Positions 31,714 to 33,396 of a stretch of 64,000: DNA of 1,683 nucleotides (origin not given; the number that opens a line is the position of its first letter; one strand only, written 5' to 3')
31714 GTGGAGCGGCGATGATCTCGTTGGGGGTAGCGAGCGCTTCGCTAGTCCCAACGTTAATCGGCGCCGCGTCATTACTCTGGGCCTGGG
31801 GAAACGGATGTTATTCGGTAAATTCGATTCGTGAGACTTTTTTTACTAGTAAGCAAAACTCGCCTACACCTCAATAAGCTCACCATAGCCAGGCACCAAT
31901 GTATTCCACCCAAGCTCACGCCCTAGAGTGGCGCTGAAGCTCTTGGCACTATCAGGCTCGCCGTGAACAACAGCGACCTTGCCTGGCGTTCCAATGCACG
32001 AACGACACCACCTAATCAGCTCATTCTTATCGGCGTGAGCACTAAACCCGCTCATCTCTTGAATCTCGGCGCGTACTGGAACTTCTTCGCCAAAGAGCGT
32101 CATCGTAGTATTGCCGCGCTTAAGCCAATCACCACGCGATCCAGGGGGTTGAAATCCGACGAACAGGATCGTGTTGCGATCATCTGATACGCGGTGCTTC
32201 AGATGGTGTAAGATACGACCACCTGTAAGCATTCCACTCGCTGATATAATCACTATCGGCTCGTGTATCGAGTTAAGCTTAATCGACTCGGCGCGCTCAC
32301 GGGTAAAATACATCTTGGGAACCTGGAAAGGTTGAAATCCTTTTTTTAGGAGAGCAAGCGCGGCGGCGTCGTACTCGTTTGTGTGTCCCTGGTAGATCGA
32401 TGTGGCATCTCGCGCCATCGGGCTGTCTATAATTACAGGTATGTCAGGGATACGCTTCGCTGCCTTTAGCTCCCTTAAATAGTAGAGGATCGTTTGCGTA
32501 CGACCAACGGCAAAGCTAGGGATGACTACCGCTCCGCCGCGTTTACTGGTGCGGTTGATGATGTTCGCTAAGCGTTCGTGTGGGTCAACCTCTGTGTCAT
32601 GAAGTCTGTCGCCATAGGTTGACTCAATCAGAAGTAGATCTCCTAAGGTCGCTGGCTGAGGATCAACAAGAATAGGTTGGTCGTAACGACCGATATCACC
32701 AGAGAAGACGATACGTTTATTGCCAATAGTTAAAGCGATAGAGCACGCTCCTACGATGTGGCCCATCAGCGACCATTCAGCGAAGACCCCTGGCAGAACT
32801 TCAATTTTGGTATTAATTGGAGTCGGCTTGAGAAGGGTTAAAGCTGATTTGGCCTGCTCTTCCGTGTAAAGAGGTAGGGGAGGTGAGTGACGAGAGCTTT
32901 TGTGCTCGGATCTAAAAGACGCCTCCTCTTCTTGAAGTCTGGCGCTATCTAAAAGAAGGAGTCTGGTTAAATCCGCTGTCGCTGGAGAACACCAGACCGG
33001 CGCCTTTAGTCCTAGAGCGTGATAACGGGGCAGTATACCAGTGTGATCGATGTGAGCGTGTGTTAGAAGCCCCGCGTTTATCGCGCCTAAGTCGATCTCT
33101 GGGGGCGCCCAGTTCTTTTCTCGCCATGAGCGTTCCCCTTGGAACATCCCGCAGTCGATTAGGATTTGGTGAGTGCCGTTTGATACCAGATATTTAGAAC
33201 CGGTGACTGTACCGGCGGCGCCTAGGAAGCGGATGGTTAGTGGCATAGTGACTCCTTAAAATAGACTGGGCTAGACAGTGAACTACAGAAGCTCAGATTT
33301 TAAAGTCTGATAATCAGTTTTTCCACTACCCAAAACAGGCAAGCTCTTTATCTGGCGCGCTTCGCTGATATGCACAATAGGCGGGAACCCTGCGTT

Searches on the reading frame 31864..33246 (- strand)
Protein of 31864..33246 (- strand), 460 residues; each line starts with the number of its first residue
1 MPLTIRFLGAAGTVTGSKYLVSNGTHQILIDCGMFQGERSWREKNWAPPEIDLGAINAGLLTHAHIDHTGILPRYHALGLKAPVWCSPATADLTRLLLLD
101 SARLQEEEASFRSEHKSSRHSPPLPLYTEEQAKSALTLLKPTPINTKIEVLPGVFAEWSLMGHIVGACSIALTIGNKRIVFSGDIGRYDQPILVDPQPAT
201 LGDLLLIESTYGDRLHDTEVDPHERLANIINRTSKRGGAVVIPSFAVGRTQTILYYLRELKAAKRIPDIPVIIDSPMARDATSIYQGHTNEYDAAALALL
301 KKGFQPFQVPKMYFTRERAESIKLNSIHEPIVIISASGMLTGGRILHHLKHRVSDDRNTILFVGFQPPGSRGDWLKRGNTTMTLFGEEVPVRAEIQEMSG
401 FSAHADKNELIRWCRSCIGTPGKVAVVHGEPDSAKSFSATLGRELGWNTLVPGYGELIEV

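Call 94: search_protein_families(library=pfam, proteins=[window:31864-33246:-], max_evalue=0.0001)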
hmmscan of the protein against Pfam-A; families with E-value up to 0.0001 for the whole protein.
window:31864-33246:- (460 aa): 4 families
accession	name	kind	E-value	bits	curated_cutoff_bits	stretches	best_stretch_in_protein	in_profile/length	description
PF10996.14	Beta-Casp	-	2.4e-36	125.3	27.7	1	250-373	1-118/120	Beta-Casp domain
PF07521.17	RMMBL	-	5e-18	65.3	21.6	1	388-452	1-63/63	Zn-dependent metallo-hydrolase RNA specificity domain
PF00753.33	Lactamase_B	-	2e-09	38.1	22.7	1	19-204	9-162/196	Metallo-beta-lactamase superfamily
PF12706.13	Lactamase_B_2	-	6.8e-09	36.1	27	1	26-224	1-182/200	Beta-lactamase superfamily domain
